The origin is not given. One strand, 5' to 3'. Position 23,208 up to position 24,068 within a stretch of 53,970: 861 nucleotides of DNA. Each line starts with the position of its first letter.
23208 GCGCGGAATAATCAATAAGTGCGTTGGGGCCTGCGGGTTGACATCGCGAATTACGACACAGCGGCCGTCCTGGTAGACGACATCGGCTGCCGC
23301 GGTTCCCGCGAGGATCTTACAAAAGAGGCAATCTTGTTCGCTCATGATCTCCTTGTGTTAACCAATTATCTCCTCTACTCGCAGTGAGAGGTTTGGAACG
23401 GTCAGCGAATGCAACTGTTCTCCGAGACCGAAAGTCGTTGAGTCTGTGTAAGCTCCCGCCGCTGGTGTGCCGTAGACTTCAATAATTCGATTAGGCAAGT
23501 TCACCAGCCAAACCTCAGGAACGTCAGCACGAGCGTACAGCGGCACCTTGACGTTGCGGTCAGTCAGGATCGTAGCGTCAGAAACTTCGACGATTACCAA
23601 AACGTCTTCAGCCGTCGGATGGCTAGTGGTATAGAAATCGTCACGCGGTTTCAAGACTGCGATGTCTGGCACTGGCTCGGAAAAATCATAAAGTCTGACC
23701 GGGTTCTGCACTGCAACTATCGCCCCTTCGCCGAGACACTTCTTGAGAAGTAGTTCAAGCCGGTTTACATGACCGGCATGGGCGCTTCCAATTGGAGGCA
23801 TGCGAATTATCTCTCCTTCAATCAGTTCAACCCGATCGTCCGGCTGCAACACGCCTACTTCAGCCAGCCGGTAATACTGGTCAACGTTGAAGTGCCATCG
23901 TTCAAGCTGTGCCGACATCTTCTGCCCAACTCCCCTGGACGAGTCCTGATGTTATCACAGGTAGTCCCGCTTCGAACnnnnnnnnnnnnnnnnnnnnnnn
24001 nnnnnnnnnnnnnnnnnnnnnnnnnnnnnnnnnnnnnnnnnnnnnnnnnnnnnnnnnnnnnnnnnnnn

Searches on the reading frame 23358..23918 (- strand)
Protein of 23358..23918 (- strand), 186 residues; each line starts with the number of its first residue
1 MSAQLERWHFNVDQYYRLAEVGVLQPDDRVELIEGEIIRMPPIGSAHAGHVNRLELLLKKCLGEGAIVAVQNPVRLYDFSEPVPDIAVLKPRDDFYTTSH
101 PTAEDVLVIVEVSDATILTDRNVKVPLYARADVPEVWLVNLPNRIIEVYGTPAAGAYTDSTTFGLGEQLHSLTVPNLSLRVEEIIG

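Call 81: search_protein_families(library=pfam, proteins=[window:23358-23918:-], max_evalue=0.01)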
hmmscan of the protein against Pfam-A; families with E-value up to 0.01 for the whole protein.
window:23358-23918:- (186 aa): 1 family
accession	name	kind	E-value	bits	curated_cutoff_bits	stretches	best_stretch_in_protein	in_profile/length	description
PF05685.18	Uma2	-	9.5e-30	103.8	27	1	13-182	2-172/172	Putative restriction endonuclease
